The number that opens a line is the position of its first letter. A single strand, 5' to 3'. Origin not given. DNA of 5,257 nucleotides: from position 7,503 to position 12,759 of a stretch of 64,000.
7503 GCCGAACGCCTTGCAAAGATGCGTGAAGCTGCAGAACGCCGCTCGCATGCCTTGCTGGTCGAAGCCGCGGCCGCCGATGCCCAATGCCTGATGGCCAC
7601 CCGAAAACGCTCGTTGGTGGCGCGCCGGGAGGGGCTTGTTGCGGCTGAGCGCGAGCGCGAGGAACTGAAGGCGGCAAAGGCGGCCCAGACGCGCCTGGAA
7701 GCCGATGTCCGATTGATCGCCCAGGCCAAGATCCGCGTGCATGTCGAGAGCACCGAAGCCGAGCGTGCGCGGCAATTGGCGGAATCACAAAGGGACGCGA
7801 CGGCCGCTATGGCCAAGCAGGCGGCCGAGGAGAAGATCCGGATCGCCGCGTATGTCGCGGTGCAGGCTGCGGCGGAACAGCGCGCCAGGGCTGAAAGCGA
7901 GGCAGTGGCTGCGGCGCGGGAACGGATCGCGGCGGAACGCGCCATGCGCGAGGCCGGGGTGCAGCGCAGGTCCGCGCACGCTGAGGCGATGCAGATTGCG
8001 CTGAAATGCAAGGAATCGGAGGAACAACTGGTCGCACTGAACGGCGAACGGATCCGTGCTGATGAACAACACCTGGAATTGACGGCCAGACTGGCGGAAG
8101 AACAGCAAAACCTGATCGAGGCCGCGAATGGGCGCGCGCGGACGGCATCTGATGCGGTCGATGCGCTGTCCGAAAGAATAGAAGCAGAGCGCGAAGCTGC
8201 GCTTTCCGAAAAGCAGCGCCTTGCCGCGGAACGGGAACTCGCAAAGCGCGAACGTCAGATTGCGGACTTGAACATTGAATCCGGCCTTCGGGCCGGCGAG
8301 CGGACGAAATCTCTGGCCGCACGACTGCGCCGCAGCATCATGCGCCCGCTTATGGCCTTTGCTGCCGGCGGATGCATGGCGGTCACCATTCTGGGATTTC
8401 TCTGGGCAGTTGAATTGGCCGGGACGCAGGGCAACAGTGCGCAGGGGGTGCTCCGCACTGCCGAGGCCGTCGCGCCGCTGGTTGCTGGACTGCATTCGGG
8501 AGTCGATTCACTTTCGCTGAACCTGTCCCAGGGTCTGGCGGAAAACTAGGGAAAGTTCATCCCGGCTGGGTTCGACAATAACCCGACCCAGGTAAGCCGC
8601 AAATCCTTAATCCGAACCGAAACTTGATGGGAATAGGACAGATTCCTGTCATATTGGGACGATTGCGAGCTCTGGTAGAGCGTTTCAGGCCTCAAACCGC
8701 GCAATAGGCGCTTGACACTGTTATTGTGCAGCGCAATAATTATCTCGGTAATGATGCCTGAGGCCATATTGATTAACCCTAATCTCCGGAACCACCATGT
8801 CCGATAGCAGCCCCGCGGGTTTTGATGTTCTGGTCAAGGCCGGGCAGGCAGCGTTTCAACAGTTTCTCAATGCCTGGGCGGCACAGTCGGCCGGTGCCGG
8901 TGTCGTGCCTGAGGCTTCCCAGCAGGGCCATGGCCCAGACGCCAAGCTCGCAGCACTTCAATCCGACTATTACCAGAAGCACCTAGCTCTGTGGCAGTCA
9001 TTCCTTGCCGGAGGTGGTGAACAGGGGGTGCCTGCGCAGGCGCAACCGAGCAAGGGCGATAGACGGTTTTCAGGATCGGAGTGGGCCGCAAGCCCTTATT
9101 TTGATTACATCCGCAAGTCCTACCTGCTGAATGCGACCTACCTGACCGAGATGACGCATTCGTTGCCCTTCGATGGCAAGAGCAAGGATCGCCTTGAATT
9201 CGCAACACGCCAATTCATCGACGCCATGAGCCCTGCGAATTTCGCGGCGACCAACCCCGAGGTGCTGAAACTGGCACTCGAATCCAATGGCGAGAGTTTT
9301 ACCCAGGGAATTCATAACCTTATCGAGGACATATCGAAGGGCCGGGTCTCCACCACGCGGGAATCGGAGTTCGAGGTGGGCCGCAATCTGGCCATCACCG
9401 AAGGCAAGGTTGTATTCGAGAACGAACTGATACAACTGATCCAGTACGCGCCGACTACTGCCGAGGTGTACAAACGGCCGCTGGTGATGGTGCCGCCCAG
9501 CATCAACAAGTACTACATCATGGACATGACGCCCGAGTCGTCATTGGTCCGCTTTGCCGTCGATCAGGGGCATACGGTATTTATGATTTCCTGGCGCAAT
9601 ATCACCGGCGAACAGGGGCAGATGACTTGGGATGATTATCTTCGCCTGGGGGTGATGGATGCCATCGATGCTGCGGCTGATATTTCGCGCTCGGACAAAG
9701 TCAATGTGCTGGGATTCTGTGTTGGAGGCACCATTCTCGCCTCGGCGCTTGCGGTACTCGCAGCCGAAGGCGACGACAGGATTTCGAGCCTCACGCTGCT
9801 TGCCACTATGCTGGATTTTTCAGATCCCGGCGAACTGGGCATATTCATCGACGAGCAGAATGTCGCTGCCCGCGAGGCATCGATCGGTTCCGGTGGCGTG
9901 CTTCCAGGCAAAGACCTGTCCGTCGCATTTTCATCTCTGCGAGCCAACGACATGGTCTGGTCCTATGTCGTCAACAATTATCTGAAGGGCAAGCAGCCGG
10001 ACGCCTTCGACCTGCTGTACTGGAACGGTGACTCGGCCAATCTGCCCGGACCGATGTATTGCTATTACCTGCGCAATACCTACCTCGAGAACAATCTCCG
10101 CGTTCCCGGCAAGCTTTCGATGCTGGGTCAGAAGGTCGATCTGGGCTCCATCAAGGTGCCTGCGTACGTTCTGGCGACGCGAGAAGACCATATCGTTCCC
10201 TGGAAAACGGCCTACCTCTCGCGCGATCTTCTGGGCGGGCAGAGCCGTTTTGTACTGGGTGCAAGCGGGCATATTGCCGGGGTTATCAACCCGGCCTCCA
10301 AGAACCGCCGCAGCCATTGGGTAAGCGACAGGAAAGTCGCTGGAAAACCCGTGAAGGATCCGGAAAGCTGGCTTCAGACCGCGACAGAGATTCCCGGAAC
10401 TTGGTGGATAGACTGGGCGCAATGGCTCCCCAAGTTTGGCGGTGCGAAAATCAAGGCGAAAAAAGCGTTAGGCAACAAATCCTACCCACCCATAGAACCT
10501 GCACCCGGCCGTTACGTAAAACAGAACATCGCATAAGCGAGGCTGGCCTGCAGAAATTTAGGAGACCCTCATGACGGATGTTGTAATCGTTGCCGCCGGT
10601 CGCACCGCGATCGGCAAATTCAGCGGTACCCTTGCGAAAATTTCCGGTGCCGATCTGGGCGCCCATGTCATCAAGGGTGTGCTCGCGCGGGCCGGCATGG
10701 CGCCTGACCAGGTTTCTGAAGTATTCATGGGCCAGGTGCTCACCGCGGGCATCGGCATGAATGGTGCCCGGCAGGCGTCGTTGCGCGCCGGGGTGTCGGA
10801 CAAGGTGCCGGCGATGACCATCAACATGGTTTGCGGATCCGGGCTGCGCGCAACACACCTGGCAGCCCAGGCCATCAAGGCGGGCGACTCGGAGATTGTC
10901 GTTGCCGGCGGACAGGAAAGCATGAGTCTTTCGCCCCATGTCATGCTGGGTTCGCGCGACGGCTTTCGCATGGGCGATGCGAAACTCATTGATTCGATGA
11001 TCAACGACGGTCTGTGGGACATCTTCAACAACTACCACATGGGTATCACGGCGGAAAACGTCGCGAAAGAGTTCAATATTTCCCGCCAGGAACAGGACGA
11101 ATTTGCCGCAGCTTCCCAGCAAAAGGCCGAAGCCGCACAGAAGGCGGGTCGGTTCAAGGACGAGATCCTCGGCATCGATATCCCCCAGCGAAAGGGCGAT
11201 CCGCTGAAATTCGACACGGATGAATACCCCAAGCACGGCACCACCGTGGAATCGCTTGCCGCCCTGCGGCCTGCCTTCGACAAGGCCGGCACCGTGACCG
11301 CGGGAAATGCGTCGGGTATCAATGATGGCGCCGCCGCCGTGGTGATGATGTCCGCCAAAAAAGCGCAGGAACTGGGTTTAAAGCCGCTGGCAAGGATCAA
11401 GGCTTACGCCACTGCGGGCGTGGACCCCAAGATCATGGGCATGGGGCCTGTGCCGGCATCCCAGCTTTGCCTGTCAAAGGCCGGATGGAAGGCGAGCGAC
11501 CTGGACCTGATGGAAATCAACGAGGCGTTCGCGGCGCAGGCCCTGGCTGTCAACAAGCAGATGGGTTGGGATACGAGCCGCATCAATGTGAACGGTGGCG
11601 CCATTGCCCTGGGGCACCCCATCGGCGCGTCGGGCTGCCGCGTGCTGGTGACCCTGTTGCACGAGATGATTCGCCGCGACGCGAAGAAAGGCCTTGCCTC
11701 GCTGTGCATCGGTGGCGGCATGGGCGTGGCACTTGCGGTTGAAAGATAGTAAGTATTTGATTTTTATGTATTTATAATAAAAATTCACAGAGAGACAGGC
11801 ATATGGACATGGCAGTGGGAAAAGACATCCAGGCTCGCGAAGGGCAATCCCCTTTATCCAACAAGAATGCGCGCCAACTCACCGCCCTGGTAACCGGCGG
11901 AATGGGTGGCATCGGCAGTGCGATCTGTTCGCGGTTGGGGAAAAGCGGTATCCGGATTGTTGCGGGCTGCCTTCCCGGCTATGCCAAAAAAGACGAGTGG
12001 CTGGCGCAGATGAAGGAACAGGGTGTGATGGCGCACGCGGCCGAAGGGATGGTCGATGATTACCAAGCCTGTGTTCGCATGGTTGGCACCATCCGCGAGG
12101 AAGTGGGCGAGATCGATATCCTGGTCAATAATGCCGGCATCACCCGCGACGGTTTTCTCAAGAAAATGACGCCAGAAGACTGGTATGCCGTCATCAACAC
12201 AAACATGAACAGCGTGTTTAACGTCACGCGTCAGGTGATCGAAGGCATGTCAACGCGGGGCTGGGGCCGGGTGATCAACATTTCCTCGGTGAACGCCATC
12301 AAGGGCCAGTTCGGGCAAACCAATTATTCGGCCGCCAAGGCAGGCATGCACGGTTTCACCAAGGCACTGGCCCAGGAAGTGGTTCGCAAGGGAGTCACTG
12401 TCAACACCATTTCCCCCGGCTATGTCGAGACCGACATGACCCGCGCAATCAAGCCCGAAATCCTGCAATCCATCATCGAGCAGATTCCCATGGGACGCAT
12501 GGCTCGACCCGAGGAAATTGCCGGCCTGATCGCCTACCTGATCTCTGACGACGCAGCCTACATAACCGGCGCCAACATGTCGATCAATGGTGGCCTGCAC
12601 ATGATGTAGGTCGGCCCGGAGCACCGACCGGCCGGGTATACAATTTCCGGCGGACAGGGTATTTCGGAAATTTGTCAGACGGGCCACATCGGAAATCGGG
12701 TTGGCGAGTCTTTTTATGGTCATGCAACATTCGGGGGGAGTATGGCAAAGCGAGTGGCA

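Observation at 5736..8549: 937-aa tail-anchored Ala/Glu/Arg coiled-coil giant directly upstream of the phaC promoter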

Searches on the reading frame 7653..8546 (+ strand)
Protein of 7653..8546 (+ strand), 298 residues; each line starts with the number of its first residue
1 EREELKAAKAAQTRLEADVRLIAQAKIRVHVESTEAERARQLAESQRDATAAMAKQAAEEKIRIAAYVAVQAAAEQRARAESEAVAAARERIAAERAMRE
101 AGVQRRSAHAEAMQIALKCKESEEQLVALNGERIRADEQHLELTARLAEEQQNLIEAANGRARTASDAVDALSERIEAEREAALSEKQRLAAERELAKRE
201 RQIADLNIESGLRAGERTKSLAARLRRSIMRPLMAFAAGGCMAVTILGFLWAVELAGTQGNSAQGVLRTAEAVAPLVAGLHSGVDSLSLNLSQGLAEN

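Call 22: find_homologous_proteins(query=A1, max_evalue=0.01)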
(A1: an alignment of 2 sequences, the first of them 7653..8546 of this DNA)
Query A1 (2 sequences) (298 aa, profile of the alignment): 2 proteins with E <= 0.01 among 8000 candidates.
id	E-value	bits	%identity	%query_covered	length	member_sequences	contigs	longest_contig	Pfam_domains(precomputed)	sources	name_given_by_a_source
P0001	6.2e-150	516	93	100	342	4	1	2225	-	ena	-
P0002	3.1e-77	278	89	57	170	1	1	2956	-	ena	-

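Call 27: find_encoding_contigs(protein=P0001, flank=5000)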
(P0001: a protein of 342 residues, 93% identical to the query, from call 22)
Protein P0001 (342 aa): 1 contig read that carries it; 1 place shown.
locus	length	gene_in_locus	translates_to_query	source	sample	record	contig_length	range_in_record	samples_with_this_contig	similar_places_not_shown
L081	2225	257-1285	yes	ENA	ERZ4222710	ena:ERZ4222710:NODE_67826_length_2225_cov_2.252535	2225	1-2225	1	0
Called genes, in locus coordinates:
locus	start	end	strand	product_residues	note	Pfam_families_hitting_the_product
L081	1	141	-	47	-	?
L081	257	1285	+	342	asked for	-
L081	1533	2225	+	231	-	?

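Call 39: find_related_loci(query=A1, collection=metagenome_contigs, flank=10000)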
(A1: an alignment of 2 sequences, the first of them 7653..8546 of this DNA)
Query A1 (298 aa) in metagenome_contigs; peptide patterns used: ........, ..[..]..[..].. (x = any residue, [..] = any of these).
600 stretches matched a pattern, but none encodes a relative of the query by tblastn (E <= 1e-3).
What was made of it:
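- Tried and rejected: It found no relatives (call 39).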

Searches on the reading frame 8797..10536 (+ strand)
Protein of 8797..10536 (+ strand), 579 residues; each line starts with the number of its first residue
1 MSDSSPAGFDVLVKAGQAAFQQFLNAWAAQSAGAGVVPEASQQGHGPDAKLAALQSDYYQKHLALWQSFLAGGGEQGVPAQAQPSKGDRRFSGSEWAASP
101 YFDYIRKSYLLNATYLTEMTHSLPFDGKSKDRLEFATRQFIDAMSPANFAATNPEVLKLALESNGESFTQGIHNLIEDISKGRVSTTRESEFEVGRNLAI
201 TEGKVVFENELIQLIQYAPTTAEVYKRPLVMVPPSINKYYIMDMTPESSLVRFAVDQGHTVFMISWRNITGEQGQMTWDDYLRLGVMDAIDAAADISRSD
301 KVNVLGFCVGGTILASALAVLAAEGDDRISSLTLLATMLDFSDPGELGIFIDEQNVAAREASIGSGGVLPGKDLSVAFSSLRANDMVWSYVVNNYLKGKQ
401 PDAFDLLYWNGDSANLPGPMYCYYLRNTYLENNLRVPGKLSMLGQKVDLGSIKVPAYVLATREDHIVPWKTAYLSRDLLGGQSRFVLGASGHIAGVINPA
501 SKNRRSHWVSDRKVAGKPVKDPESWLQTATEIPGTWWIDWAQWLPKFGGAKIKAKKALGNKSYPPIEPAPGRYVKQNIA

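Call 4: search_protein_families(library=pfam, proteins=[window:8797-10536:+], max_evalue=0.01)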
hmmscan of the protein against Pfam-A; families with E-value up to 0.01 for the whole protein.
window:8797-10536:+ (579 aa): 3 families
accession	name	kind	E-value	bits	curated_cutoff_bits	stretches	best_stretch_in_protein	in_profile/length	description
PF07167.19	PhaC_N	-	4.9e-63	212.4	23.7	1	88-254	2-173/173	Poly-beta-hydroxybutyrate polymerase (PhaC) N-terminus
PF00561.26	Abhydrolase_1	-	3.1e-23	83.1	25.8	1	250-495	19-241/245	alpha/beta hydrolase fold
PF11339.14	DUF3141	-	0.0035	16.4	29.7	0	358-472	202-317/582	Protein of unknown function (DUF3141)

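Call 6: search_protein_families(library=ncbifam, proteins=[window:8797-10536:+], max_evalue=0.1)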
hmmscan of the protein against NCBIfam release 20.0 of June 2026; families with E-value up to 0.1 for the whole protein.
window:8797-10536:+ (579 aa): 6 families
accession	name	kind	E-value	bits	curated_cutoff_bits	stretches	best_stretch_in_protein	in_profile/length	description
TIGR01838.1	PHA_synth_I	subfamily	7.5e-211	701.2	622.65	1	49-576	6-532/532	class I poly(R)-hydroxyalkanoic acid synthase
TIGR01839.1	PHA_synth_II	subfamily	6.4e-121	404.2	855.4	1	81-576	69-559/560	class II poly(R)-hydroxyalkanoic acid synthase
TIGR01836.1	PHA_synth_III_C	subfamily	5.1e-39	134.3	365.3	1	173-501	13-335/350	class III poly(R)-hydroxyalkanoic acid synthase subunit PhaC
NF051488.1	bifunc_PcaDC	exception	0.00076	18.7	390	0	289-344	67-118/375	bifunctional 3-oxoadipate enol-lactonase/4-carboxymuconolactone decarboxylase PcaDC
TIGR02427.1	protocat_pcaD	equivalog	0.0081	15.6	255.85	0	449-501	189-241/251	3-oxoadipate enol-lactonase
TIGR01738.1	bioH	equivalog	0.033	13.8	206.95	0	448-493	183-228/245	pimeloyl-ACP methyl ester esterase BioH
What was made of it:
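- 8797..10536 (+): phaC, class I PHA synthase. It is the downstream neighbour and is followed by phaA, an SDR, phaB, phaR, rimO and bktB. calls 4, 6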

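Call 11: find_related_loci(query=window:8797-10533:+, collection=genome_contigs, flank=10000)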
Query window:8797-10533:+ (579 aa) in genome_contigs; peptide patterns used: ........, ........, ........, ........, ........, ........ (x = any residue, [..] = any of these).
600 stretches matched a pattern (row limit reached: there are more); 577 encode a relative of the query (tblastn E <= 1e-3); the best 80 are kept; 80 distinct loci.
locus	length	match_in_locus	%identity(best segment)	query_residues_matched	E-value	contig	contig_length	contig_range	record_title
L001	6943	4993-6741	74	1-579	0e+0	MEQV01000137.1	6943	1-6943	MAG: Betaproteobacteria bacterium RIFCSPLOWO2_02_FULL_62_17 rifcsplowo2_02_scaffold_26644, whole genome shotgun sequence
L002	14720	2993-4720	71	1-578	0e+0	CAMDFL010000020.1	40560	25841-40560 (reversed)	MAG: Bordetella parapertussis isolate MoH-02may19-183 genome assembly, contig: MoH-02may19-C1103, whole genome shotgun s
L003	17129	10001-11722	58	1-576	0e+0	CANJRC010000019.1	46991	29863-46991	MAG: Betaproteobacteria bacterium isolate RH-23may17-534 genome assembly, contig: RH-23may17-C5294, whole genome shotgun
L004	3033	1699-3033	76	1-448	0e+0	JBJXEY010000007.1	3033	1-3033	MAG: Burkholderiales bacterium isolate F1F2.bin.81 k127_1034695, whole genome shotgun sequence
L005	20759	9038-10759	56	1-578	0e+0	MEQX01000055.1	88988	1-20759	MAG: Betaproteobacteria bacterium RIFCSPLOWO2_02_FULL_63_19 rifcsplowo2_02_scaffold_282, whole genome shotgun sequence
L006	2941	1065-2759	59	14-578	0e+0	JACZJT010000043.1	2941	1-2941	MAG: Burkholderiales bacterium isolate MAG26 betaproteobacteria_1_contig_890159, whole genome shotgun sequence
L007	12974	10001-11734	58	1-576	0e+0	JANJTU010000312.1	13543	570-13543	MAG: Thauera sp. isolate RX2_metabat.bin.53 RX2_k141_833871, whole genome shotgun sequence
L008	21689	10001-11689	60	12-578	0e+0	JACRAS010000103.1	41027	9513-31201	MAG: Betaproteobacteria bacterium isolate NC_groundwater_1600_Pr3_B-0.1um_63_13 SR-2_scaffold_141_1504906, whole genome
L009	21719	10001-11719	56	2-578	0e+0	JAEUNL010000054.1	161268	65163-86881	MAG: Rhodocyclaceae bacterium isolate new MAG-172 k141_1168535, whole genome shotgun sequence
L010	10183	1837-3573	57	1-576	0e+0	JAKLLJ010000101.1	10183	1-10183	MAG: Thauera sp. isolate MAG.443 MAG.443-NODE_101_length_10183_cov_4.288838, whole genome shotgun sequence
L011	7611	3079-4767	60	14-578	0e+0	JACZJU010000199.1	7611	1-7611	MAG: Burkholderiales bacterium isolate MAG27 betaproteobacteria_2_contig_828376, whole genome shotgun sequence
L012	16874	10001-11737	57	1-576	0e+0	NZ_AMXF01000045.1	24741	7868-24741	Thauera phenylacetica B4P Cont45, whole genome shotgun sequence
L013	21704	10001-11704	57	7-576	0e+0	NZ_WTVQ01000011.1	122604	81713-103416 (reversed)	Aromatoleum diolicum strain 22Lin NODE_11_length_122604_cov_11.8412, whole genome shotgun sequence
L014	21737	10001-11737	57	1-576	0e+0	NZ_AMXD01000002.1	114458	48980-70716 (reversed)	Thauera aminoaromatica S2 Cont2, whole genome shotgun sequence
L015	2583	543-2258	57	3-576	0e+0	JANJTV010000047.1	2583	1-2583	MAG: Anaerolineales bacterium isolate RX2_metabat.bin.56 RX2_k141_110689, whole genome shotgun sequence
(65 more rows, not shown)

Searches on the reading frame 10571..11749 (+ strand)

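Call 4: search_protein_families(library=pfam, proteins=[window:10571-11749:+], max_evalue=0.01)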
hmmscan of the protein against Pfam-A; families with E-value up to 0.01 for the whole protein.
window:10571-11749:+ (392 aa): 3 families
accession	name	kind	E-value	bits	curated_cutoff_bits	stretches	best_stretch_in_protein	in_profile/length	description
PF00108.29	Thiolase_N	-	3.7e-104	348.2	26.4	1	4-262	1-259/260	Thiolase, N-terminal domain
PF02803.24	Thiolase_C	-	1.6e-54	183.2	27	1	270-392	1-123/123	Thiolase, C-terminal domain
PF00109.32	ketoacyl-synt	-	4.8e-06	26.8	20.8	1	80-120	166-206/252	Beta-ketoacyl synthase, N-terminal domain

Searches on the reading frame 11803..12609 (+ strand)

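Call 4: search_protein_families(library=pfam, proteins=[window:11803-12609:+], max_evalue=0.01)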
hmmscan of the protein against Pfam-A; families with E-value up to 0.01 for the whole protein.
window:11803-12609:+ (268 aa): 6 families
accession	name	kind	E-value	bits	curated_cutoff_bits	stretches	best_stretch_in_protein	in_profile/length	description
PF00106.31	adh_short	-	3.5e-60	203.3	26.6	1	27-218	2-192/195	short chain dehydrogenase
PF13561.12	adh_short_C2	-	1.8e-56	191.8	27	1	36-266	7-236/236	Enoyl-(Acyl carrier protein) reductase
PF08659.16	KR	-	1.1e-21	78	22.6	1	27-204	2-174/180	KR domain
PF01370.27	Epimerase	-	2.8e-05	24.1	20.9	1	28-172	1-124/240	NAD dependent epimerase/dehydratase family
PF23441.1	SDR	-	0.0011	18.9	27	1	178-214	166-200/258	SDR-like rossmann domain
PF13460.12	NAD_binding_10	-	0.0034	17.7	27.2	1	94-222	51-158/184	NAD(P)H-binding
